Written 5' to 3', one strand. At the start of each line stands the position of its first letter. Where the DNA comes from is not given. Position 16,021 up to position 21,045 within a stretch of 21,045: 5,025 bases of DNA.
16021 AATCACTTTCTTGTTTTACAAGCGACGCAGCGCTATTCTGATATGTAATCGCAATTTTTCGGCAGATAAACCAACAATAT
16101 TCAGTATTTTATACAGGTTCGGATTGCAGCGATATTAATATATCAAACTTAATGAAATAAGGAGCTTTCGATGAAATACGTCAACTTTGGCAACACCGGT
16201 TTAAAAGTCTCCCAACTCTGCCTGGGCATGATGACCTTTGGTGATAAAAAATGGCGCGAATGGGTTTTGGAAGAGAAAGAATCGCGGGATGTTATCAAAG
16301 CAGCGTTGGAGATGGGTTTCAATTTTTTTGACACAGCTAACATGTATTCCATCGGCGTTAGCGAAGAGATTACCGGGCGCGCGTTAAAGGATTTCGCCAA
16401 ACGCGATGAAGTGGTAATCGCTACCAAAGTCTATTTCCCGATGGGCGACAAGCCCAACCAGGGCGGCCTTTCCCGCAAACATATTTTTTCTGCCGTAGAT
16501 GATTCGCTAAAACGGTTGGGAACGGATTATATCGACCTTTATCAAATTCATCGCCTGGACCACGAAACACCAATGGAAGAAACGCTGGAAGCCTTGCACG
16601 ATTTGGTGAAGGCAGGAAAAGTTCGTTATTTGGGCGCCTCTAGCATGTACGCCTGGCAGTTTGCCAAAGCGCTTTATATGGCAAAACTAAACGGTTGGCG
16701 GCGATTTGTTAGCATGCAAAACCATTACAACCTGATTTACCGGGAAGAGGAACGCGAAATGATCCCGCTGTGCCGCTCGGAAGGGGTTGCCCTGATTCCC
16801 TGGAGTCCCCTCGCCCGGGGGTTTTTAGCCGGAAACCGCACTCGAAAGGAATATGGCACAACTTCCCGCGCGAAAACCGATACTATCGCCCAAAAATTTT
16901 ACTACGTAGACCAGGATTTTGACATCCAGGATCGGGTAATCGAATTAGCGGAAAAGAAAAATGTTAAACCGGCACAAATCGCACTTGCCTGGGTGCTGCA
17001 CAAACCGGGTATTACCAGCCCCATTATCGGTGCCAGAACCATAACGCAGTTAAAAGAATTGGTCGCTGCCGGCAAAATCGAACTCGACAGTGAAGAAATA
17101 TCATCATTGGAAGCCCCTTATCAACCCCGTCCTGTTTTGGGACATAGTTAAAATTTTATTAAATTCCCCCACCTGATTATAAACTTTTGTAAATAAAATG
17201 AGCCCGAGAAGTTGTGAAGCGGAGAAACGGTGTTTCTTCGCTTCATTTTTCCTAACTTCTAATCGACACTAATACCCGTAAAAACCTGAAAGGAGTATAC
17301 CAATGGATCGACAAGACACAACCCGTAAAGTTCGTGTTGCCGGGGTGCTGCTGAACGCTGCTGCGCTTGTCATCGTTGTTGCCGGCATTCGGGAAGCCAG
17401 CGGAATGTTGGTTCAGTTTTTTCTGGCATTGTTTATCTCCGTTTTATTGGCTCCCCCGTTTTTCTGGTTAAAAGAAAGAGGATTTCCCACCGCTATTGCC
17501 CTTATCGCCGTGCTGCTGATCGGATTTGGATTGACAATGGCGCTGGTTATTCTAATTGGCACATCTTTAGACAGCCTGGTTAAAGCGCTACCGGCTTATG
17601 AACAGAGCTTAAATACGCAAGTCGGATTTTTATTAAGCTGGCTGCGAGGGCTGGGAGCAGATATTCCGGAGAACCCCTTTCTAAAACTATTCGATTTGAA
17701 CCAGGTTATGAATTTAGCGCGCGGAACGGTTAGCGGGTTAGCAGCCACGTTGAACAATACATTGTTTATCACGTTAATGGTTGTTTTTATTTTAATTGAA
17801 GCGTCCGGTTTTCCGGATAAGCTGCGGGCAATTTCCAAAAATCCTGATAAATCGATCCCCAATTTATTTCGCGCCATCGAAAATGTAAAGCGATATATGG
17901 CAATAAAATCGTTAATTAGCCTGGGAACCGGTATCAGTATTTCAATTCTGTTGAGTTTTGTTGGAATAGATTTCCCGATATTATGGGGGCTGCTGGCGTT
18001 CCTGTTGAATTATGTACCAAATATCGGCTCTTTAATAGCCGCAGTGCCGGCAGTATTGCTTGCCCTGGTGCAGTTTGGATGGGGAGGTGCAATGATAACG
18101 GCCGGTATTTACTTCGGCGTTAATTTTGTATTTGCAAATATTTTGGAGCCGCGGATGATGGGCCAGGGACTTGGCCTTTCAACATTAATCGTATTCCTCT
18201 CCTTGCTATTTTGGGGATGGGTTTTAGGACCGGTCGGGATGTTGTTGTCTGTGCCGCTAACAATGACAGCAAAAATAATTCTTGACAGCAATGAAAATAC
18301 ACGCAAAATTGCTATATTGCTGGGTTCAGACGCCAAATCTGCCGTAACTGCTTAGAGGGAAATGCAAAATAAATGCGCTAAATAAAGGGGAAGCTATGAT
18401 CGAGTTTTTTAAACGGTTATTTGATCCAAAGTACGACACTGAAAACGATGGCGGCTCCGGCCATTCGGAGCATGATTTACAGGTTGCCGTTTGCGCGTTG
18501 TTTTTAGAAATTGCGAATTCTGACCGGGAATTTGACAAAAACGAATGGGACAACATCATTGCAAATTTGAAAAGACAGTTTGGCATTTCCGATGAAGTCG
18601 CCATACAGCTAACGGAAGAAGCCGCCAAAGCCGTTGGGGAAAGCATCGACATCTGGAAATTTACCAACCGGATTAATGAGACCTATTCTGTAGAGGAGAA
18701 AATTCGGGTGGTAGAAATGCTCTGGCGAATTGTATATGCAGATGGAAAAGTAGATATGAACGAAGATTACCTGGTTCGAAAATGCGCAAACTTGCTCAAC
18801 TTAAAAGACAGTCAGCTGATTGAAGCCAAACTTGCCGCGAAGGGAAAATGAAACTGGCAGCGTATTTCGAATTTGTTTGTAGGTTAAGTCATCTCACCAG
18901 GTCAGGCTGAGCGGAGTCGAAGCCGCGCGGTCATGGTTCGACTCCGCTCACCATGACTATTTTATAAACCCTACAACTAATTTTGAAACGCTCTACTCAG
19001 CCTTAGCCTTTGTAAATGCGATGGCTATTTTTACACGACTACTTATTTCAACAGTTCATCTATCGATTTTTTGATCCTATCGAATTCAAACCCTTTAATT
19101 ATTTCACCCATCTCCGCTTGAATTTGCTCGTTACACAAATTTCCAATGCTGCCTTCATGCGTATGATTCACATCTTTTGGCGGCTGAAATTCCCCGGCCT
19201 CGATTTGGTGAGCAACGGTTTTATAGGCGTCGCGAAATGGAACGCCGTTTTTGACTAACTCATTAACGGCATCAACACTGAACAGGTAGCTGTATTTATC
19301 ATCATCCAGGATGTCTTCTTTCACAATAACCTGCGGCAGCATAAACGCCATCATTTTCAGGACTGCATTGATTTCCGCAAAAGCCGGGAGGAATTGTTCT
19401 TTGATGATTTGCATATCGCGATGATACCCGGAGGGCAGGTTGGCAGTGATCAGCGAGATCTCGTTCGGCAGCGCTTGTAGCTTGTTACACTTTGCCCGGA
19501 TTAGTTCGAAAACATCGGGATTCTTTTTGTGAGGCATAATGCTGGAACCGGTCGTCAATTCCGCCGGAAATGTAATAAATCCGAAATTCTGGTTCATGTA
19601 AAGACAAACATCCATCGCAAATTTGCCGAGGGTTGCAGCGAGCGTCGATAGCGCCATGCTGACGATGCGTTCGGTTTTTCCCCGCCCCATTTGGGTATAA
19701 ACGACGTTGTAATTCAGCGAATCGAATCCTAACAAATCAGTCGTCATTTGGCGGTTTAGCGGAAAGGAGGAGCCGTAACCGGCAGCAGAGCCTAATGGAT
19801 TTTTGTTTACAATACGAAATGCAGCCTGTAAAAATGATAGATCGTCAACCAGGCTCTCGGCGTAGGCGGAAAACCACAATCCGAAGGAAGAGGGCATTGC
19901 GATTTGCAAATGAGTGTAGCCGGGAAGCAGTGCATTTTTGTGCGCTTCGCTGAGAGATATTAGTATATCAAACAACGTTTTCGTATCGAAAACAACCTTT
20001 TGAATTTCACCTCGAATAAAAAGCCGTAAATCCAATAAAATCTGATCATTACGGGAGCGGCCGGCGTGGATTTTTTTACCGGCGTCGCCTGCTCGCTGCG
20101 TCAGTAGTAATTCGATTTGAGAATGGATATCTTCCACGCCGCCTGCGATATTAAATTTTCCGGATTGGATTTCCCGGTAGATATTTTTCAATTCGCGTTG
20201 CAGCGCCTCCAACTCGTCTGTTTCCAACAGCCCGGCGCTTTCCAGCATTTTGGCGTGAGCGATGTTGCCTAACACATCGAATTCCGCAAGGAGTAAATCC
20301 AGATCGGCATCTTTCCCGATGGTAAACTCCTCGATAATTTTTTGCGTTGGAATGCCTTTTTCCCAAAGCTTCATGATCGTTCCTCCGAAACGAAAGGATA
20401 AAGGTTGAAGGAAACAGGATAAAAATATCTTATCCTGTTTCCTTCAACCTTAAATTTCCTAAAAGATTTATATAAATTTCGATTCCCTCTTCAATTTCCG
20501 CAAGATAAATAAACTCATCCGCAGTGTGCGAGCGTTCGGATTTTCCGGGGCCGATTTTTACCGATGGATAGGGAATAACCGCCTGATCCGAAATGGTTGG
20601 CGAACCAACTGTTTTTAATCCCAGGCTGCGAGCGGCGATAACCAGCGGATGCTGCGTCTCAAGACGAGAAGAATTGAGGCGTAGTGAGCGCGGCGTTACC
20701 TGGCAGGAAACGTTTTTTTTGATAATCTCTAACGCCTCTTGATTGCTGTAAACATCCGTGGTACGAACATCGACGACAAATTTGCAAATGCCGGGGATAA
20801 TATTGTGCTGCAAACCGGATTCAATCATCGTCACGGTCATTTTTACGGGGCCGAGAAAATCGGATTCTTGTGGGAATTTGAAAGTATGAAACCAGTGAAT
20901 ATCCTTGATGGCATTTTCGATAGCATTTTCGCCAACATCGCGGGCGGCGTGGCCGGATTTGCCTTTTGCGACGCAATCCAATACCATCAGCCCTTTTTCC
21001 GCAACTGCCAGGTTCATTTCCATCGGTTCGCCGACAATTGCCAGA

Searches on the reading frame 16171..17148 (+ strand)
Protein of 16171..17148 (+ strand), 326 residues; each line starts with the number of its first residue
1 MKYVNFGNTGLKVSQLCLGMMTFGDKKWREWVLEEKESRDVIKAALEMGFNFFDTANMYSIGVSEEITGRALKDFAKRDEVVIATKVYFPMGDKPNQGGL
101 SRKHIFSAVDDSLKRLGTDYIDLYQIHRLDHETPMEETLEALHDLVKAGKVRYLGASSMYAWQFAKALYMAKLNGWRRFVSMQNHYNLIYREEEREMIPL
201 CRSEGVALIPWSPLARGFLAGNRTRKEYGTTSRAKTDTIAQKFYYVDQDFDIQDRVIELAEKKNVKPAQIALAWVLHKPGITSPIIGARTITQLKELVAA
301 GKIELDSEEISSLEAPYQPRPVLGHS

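Call 5: search_protein_families(library=pfam, proteins=[window:16171-17148:+], max_evalue=0.01)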
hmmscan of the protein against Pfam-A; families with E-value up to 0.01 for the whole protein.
window:16171-17148:+ (326 aa): 2 families
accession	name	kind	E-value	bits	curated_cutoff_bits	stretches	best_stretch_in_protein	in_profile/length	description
PF00248.27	Aldo_ket_red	-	2.7e-81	273.3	24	1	16-315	2-288/291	Aldo/keto reductase family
PF24878.1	YkcB_C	-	0.0053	17.1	27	0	138-159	49-70/85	Putative mannosyltransferase YkcB-like, C-terminal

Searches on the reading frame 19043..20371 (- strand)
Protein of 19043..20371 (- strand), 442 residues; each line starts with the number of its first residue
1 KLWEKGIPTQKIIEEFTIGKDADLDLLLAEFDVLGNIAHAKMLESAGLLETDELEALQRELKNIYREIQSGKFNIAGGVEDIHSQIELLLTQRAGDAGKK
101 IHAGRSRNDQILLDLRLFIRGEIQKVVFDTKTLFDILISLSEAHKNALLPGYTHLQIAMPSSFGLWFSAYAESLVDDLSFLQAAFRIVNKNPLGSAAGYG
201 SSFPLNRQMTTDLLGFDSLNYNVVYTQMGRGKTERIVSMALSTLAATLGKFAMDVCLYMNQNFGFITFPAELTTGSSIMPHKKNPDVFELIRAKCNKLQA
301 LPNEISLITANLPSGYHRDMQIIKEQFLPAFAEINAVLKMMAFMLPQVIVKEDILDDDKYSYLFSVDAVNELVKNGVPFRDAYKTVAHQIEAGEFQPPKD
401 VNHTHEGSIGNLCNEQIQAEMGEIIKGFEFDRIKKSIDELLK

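Call 30: list_cluster_members(proteins=[P0001, window:19043-20371:-, window:13127-14218:+])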
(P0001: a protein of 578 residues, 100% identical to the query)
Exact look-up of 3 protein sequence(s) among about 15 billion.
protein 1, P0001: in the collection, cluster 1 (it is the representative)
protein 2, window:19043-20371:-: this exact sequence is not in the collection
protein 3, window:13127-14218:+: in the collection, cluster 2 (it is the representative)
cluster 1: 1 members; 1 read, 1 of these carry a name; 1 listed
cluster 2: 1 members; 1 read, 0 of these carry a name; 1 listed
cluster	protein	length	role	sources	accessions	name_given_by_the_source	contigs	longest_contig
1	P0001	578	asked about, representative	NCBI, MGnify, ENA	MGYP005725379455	CR=1 FL=1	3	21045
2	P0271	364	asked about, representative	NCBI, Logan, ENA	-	-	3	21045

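Call 33: search_protein_families(library=pfam, proteins=[window:19043-20371:-], max_evalue=0.001)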
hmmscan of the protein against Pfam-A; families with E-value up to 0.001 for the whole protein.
window:19043-20371:- (442 aa): 2 families
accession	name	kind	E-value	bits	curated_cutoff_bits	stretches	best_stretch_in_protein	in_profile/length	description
PF00206.25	Lyase_1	-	1.2e-47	163.3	27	1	9-297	15-309/312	Lyase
PF14698.11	ASL_C2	-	0.00095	20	27.3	0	367-390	6-29/69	Argininosuccinate lyase C-terminal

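Call 48: find_homologous_proteins(query=window:19043-20371:-, max_evalue=1e-30)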
Query window:19043-20371:- (442 aa): 8000 proteins with E <= 1e-30 among 8000 candidates; the best 120 are listed.
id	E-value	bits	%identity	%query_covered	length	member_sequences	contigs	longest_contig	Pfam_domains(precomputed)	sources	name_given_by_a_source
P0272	1.6e-290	981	100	100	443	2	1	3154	PF00206.26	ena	-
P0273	2.7e-219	747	75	100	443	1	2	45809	PF00206.26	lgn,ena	-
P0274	1.2e-208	712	71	100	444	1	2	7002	PF00206.26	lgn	-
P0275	9.2e-208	709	70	100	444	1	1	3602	PF00206.26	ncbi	-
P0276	2.6e-207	707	69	100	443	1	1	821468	PF00206.26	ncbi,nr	ncbi:argininosuccinate lyase [Sporocytophaga myxococcoides]|nr:argininosuccinate lyase [Sporocytopha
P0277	2.9e-207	707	69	100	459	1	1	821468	PF00206.26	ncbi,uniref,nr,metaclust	ncbi:argininosuccinate lyase [Sporocytophaga myxococcoides]|uniref:Argininosuccinate lyase n=2 Tax=S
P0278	3.7e-207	707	70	100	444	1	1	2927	PF00206.26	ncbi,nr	ncbi:MAG: argininosuccinate lyase [Bacteroidota bacterium]|nr:argininosuccinate lyase [Bacteroidota 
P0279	1.1e-206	705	69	100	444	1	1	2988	PF00206.26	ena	-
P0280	2.2e-206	704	69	100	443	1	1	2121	PF00206.26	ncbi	-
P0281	3.4e-206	703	69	100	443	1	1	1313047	PF00206.26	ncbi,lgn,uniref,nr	ncbi:argininosuccinate lyase [Sporocytophaga myxococcoides]|uniref:argininosuccinate lyase n=1 Tax=S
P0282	4.1e-206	703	69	100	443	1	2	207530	PF00206.26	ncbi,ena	-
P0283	4.3e-206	703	70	99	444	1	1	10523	PF00206.26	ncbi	ncbi:argininosuccinate lyase [soil metagenome]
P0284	6.1e-206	703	69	100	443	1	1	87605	PF00206.26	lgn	-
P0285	8.9e-206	702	69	100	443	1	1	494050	PF00206.26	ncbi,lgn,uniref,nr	ncbi:MAG: argininosuccinate lyase [Sporocytophaga sp.]|uniref:argininosuccinate lyase n=1 Tax=Sporoc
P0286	1.1e-205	702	70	100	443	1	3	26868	PF00206.26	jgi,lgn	jgi:argininosuccinate lyase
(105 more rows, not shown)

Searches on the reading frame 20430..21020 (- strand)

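Call 33: search_protein_families(library=pfam, proteins=[window:20430-21020:-], max_evalue=0.001)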
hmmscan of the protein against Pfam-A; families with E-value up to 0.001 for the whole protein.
window:20430-21020:- (196 aa): 1 family
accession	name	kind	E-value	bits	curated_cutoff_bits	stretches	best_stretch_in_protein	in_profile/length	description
PF07687.19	M20_dimer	-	6.3e-14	52.3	21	1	6-104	1-99/107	Peptidase dimerisation domain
